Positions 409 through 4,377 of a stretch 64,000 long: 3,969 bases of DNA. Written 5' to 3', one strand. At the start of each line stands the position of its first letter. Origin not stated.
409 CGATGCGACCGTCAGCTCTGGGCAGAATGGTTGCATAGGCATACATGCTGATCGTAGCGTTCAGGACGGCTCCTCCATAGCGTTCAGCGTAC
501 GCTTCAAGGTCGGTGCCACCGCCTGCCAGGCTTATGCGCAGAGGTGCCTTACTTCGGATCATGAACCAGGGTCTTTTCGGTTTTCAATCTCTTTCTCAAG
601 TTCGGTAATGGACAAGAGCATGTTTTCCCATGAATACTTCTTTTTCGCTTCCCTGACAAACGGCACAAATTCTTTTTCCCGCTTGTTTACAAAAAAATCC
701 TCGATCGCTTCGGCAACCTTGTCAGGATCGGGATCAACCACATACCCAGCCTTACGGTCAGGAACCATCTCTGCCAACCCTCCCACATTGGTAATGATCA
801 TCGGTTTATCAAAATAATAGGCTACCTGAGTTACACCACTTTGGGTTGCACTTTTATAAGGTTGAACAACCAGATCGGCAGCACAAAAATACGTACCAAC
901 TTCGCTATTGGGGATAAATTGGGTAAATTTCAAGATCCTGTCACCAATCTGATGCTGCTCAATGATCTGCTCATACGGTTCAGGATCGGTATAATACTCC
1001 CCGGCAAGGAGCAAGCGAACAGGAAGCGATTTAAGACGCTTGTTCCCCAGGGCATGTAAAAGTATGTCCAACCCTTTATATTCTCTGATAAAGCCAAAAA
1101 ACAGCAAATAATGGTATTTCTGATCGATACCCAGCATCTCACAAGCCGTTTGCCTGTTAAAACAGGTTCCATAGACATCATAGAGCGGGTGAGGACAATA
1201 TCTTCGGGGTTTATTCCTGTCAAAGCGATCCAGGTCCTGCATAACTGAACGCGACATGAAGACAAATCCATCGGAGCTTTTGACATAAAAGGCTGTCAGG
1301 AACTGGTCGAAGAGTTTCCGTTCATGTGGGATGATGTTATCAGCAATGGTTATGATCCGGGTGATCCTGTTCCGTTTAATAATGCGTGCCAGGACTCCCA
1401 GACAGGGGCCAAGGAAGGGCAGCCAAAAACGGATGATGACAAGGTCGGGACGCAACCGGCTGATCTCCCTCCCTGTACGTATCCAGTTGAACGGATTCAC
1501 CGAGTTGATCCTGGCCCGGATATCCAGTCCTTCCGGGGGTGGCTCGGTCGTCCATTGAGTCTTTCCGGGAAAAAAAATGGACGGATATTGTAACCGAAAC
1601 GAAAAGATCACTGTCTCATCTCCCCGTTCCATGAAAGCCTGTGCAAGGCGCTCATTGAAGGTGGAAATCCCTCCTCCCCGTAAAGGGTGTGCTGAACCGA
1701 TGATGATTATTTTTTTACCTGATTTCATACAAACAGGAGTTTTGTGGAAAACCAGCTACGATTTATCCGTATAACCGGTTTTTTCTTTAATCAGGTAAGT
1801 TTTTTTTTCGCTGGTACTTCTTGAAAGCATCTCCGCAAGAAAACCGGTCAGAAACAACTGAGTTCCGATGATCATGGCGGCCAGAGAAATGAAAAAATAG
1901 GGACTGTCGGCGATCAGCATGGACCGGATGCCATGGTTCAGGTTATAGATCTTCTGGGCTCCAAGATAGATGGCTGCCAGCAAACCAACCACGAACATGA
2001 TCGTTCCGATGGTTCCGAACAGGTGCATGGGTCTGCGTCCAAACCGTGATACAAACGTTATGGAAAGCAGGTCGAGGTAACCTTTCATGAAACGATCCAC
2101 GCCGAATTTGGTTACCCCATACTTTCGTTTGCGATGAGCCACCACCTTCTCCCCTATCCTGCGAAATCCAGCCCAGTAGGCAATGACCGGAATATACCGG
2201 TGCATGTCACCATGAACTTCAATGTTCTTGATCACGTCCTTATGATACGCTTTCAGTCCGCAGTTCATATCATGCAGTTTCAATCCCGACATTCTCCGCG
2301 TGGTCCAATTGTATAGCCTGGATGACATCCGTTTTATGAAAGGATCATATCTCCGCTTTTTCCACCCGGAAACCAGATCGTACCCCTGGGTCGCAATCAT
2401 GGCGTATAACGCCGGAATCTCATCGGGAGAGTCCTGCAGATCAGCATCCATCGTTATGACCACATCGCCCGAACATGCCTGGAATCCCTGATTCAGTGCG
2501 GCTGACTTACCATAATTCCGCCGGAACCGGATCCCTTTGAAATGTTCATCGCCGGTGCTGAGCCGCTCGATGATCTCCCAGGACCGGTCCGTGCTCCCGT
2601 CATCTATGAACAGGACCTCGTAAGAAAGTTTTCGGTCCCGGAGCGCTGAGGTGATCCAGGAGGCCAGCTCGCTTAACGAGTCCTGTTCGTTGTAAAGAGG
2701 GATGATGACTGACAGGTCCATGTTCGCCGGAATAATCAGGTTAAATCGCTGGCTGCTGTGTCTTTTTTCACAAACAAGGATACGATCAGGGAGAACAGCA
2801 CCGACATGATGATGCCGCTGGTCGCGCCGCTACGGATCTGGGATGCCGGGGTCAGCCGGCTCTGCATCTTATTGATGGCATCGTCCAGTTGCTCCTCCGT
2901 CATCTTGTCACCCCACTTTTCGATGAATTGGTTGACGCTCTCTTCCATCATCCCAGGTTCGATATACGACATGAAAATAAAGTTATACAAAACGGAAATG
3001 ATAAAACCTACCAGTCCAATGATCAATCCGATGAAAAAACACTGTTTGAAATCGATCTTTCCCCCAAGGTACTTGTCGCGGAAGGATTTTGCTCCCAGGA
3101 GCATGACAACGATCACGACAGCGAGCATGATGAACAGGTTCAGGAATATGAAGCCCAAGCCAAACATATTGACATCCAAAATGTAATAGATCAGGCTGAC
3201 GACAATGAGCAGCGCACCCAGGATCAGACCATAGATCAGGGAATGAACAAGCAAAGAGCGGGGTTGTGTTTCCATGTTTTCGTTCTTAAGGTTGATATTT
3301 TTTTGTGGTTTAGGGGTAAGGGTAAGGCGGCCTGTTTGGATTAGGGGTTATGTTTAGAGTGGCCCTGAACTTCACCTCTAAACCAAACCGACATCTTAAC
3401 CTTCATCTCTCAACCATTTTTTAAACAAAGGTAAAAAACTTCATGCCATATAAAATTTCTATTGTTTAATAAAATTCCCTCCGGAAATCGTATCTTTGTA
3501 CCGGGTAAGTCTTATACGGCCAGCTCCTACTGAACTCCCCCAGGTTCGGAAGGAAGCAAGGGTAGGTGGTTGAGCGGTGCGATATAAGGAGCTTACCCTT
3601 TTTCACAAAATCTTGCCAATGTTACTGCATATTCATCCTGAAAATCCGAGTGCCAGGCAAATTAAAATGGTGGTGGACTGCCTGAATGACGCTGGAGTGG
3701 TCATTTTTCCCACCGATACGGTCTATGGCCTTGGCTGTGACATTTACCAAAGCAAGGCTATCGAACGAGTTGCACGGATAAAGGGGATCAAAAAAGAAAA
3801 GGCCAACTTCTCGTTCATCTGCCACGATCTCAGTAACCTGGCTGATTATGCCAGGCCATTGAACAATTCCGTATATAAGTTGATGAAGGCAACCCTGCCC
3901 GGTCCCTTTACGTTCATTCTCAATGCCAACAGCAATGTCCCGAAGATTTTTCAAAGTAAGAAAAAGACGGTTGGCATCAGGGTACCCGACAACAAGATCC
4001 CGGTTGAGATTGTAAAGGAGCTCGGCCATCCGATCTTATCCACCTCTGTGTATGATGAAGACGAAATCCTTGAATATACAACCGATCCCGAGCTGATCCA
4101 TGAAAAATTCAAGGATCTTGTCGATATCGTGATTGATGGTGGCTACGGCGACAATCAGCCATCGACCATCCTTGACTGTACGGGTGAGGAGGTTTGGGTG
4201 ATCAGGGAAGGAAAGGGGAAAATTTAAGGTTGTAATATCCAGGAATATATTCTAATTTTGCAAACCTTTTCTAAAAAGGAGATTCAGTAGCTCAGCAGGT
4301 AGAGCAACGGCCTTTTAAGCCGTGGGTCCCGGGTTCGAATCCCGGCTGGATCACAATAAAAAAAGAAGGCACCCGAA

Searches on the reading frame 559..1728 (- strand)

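Call 21: search_protein_families(library=pfam, proteins=[window:559-1728:-])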
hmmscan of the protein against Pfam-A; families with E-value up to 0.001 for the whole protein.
window:559-1728:- (389 aa): 4 families
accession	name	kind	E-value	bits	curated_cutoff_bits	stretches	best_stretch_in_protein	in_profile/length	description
PF13692.12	Glyco_trans_1_4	-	5.8e-20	72.4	27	1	207-345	3-139/142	Glycosyl transferases group 1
PF00534.26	Glycos_transf_1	-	3.6e-18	66.1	26.4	1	199-349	9-159/172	Glycosyl transferases group 1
PF13439.12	Glyco_transf_4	-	9.4e-07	29.5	28.5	1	19-170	2-153/170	Glycosyltransferase Family 4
PF13579.12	Glyco_trans_4_4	-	1.5e-05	25.9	29.7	1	19-178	1-153/158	Glycosyl transferase 4-like domain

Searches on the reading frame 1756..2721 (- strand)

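Call 21: search_protein_families(library=pfam, proteins=[window:1756-2721:-])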
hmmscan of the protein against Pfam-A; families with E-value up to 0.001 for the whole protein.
window:1756-2721:- (321 aa): 4 families
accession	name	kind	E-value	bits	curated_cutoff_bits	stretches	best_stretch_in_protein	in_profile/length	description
PF00535.33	Glycos_transf_2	-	3.3e-36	125.2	23.3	1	4-166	1-166/168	Glycosyl transferase family 2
PF10111.15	Glyco_tranf_2_2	-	1.2e-09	38.5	27.3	1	4-109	1-106/276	Glycosyltransferase like family 2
PF13641.12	Glyco_tranf_2_3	-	2.2e-06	28.3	27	1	3-126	3-128/230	Glycosyltransferase like family 2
PF00083.30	Sugar_tr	-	0.00096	18.6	22.3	0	218-284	305-366/452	Sugar (and other) transporter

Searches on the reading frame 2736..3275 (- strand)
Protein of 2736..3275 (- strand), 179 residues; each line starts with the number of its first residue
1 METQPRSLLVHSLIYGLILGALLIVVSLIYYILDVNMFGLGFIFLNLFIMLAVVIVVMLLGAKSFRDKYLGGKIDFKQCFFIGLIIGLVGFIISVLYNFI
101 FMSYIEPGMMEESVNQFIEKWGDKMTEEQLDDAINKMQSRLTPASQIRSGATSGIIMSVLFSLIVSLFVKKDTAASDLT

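Call 21: search_protein_families(library=pfam, proteins=[window:2736-3275:-])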
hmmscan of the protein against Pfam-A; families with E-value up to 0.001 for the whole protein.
window:2736-3275:- (179 aa): 1 family
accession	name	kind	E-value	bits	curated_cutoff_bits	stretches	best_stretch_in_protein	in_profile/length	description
PF13858.11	DUF4199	-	1.5e-30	107.3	32.3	1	15-171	2-165/165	Protein of unknown function (DUF4199)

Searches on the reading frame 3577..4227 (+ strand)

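Call 21: search_protein_families(library=pfam, proteins=[window:3577-4227:+])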
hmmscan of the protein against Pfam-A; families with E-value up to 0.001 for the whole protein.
window:3577-4227:+ (216 aa): 1 family
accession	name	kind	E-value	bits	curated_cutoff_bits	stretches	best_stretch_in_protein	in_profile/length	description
PF01300.24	Sua5_yciO_yrdC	-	4.2e-49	166.9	25.1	1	36-212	3-178/178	Telomere recombination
